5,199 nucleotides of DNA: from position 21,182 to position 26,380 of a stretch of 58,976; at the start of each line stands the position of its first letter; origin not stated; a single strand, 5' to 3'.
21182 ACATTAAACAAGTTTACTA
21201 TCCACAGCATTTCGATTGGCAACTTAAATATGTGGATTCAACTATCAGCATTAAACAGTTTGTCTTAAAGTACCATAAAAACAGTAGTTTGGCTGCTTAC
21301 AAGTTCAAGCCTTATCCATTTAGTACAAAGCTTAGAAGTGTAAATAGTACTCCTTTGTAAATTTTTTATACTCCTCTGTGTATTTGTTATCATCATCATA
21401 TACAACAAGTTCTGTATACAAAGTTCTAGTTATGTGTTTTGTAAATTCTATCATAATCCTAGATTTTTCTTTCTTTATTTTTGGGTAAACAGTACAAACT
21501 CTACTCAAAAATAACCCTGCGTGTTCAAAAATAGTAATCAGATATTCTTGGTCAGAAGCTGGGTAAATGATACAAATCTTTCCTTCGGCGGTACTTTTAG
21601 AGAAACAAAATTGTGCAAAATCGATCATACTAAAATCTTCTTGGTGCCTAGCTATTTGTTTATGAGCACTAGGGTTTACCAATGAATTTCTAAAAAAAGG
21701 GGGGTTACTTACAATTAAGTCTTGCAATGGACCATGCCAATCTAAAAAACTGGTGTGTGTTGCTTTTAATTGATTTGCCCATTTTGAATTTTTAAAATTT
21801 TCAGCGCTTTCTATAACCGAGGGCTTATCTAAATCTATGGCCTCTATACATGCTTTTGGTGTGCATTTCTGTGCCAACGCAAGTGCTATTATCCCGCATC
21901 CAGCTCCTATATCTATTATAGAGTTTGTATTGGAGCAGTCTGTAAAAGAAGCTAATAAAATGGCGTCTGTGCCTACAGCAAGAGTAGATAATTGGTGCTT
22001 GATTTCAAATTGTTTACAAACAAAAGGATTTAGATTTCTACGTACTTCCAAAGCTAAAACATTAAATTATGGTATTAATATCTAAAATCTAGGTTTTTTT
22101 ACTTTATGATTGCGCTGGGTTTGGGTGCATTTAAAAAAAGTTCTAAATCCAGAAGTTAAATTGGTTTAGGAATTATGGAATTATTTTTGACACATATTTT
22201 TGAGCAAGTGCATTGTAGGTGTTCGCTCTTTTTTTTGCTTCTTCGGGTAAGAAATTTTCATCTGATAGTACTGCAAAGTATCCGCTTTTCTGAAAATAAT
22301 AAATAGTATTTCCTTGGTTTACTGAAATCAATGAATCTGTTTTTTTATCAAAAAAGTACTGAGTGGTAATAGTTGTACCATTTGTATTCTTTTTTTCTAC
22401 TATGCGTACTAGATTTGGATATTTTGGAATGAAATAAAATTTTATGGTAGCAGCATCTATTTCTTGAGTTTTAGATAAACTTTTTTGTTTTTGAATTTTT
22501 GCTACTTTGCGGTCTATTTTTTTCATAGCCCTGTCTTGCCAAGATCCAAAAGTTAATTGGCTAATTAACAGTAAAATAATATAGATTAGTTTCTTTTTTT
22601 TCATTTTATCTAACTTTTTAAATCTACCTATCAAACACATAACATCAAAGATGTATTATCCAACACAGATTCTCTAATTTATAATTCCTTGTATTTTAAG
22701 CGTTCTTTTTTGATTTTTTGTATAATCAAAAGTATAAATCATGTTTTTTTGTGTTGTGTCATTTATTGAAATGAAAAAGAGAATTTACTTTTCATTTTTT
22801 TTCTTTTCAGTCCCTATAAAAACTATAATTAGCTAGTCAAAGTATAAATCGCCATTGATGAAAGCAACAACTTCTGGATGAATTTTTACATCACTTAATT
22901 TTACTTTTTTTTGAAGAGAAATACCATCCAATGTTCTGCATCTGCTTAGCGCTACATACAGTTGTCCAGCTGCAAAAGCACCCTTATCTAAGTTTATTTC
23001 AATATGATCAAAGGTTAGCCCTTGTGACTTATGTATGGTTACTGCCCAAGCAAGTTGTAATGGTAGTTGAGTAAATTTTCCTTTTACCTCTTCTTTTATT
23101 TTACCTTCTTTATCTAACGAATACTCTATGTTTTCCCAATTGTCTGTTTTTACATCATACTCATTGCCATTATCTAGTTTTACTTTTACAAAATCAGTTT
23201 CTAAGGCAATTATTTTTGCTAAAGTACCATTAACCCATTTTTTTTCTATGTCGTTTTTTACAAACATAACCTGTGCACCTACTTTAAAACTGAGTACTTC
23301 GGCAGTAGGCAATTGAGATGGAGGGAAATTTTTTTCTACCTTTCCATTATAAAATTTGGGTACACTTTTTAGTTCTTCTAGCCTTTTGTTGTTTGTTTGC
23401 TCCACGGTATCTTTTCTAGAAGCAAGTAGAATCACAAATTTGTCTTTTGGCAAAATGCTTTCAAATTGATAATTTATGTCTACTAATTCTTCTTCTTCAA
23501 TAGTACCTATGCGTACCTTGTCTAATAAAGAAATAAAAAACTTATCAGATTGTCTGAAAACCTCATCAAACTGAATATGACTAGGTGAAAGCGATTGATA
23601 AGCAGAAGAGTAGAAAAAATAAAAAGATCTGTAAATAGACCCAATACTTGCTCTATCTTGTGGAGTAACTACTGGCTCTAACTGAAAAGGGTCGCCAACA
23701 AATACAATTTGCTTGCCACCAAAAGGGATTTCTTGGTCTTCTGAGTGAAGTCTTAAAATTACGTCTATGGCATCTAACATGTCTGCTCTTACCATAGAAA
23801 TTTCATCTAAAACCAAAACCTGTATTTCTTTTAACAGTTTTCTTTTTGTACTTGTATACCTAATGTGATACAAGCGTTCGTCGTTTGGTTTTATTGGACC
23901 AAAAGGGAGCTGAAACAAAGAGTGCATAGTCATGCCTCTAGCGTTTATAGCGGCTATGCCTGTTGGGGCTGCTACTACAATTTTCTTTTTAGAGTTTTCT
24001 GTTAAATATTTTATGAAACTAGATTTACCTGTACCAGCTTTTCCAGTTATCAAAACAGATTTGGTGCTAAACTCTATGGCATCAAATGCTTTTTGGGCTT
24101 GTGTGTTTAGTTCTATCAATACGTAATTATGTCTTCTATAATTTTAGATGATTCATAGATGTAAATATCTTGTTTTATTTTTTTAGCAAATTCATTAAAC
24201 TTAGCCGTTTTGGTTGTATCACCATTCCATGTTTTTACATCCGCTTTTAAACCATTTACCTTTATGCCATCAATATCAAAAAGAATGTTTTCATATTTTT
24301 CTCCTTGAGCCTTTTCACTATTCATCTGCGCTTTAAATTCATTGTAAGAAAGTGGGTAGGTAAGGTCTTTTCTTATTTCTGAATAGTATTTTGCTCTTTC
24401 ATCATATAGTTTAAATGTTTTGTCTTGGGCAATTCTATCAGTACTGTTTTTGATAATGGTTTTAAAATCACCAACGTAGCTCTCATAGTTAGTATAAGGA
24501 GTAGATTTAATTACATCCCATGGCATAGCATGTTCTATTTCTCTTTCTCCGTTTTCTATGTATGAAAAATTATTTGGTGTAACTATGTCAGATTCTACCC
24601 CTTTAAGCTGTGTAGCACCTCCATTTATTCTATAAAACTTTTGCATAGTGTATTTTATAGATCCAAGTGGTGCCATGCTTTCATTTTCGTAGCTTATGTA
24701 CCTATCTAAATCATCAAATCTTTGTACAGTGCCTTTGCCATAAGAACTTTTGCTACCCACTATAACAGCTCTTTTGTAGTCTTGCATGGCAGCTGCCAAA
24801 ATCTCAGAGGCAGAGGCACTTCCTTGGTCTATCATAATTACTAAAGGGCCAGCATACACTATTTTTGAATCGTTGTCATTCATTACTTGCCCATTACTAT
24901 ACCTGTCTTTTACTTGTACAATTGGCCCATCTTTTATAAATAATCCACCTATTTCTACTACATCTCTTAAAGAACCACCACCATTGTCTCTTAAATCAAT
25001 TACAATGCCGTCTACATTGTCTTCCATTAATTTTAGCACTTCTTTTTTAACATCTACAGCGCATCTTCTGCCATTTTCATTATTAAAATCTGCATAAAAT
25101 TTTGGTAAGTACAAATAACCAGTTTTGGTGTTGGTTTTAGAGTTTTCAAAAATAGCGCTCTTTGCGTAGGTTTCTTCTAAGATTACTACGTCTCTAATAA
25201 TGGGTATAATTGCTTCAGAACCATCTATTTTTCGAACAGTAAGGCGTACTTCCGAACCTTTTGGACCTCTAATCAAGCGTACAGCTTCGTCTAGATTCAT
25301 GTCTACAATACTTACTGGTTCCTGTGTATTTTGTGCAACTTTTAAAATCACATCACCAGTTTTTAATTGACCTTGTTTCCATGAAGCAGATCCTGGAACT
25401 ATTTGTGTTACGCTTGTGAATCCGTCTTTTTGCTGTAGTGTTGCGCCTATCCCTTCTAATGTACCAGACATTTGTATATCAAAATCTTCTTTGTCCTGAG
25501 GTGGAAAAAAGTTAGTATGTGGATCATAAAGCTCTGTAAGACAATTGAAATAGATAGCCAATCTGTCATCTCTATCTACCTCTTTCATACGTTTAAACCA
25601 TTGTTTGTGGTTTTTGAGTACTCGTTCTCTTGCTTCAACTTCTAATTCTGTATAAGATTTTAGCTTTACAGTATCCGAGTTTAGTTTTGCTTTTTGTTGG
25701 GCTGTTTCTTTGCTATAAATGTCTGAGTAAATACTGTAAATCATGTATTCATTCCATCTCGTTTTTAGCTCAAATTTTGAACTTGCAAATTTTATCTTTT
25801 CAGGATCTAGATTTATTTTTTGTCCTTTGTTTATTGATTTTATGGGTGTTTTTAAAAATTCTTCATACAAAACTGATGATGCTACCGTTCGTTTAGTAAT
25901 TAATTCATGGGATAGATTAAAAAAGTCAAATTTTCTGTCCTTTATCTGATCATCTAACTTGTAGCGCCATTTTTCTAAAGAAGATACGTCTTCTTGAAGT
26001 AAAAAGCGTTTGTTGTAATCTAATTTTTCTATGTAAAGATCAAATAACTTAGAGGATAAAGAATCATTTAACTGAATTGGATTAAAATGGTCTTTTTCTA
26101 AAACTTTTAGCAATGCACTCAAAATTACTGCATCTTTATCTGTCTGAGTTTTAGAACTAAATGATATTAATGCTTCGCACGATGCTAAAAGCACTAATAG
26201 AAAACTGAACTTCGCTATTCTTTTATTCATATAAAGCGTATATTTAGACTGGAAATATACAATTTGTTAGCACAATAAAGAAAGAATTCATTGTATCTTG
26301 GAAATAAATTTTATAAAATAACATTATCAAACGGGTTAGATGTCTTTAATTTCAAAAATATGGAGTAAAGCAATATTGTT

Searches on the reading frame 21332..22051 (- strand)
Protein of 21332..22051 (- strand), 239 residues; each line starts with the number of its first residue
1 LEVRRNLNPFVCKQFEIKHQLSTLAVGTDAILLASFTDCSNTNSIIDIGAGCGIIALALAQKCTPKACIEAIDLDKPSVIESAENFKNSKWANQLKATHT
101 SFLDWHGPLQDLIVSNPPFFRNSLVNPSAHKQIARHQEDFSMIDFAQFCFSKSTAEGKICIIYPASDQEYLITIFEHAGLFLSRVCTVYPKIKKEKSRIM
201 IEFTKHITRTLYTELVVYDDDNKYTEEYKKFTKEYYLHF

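Call 64: search_protein_families(library=pfam, proteins=[window:21332-22051:-], max_evalue=0.0001)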
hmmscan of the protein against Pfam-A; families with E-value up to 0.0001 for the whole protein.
window:21332-22051:- (239 aa): 3 families
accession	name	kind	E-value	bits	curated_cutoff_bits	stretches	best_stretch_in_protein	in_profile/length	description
PF05175.20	MTS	-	1e-12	48.5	23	1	31-135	22-124/170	Methyltransferase small domain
PF06325.19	PrmA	-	7.3e-07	29.4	22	1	41-116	161-233/296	Ribosomal protein L11 methyltransferase (PrmA)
PF10294.15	Methyltransf_16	-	1.9e-05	24.9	21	1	39-114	44-116/174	Lysine methyltransferase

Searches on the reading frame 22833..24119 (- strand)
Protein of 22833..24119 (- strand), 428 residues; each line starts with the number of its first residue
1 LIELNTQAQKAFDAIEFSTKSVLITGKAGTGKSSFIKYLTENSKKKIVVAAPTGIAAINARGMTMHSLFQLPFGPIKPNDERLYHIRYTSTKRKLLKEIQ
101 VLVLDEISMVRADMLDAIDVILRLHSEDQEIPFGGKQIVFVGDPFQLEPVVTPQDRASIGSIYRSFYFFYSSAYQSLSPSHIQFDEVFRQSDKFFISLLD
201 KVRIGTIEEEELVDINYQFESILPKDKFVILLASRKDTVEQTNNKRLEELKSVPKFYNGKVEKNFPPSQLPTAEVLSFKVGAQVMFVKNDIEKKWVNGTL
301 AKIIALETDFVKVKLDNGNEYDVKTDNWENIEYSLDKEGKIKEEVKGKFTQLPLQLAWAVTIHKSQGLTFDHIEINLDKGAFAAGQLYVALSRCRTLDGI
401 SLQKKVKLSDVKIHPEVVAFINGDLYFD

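Call 64: search_protein_families(library=pfam, proteins=[window:22833-24119:-], max_evalue=0.0001)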
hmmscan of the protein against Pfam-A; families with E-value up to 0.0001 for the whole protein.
window:22833-24119:- (428 aa): 9 families
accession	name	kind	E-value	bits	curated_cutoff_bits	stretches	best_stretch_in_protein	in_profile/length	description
PF05970.20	PIF1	-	4.5e-32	111.9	25.9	1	4-210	2-220/223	PIF1-like helicase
PF13604.12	AAA_30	-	3.2e-12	47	27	1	6-152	4-133/191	AAA domain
PF13245.12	AAA_19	-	1.4e-11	45.2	25.1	1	16-150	8-132/134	AAA domain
PF01443.25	Viral_helicase1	-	1.4e-08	35.3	21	0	307-395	128-221/228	Viral superfamily 1 RNA helicase core domain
PF02689.20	Herpes_Helicase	-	1.1e-07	30.7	27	0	15-60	55-98/808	Helicase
PF13401.12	AAA_22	-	1.7e-06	28.8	27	1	18-149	4-128/130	AAA domain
PF13479.12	AAA_24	-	5.3e-06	26.8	27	1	20-119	3-85/195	AAA domain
PF13538.12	UvrD_C_2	-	1.2e-05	25.5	27.4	1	356-396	1-47/52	UvrD-like helicase C-terminal domain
PF21530.3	Pif1_2B_dom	-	0.0001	22.4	23.9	0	273-306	13-47/47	DNA helicase Pif1, 2B domain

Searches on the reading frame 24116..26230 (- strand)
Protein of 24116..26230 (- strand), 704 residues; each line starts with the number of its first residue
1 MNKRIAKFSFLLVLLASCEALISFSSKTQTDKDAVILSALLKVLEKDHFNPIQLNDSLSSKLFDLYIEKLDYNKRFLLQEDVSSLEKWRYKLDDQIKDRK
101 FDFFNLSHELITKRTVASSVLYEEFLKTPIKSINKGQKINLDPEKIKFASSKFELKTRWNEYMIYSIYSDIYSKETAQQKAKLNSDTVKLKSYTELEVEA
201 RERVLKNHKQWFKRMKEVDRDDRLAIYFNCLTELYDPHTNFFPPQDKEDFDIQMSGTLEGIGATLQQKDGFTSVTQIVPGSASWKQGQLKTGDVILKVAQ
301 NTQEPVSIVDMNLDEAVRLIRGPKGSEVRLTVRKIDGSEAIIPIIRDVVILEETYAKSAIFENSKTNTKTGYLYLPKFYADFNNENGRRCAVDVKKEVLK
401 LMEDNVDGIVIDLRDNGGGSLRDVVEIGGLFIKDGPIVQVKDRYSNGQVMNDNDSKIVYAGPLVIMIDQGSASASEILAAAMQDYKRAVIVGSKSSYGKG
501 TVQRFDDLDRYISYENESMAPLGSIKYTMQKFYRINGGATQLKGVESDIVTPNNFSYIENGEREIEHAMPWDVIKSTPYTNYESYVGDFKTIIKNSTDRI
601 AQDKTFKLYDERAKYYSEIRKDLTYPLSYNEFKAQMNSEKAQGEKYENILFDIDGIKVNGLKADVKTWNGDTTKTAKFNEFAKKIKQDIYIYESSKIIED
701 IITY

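Call 64: search_protein_families(library=pfam, proteins=[window:24116-26230:-], max_evalue=0.0001)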
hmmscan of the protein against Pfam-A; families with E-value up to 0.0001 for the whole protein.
window:24116-26230:- (704 aa): 5 families
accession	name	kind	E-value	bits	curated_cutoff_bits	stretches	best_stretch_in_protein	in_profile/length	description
PF03572.23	Peptidase_S41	-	5.9e-42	143.5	24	1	369-550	1-164/165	Peptidase family S41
PF17804.6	TSP_NTD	-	5.3e-41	141.4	26.4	1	42-245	3-188/188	Tail specific protease N-terminal domain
PF11818.13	DUF3340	-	3.2e-26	92.8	28.6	1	556-702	2-154/155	C-terminal domain of tail specific protease (DUF3340)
PF00595.29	PDZ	-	3.9e-11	43.6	23.2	1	252-332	4-80/81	PDZ domain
PF17820.7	PDZ_6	-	1.4e-08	34.8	27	1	274-334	2-54/54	PDZ domain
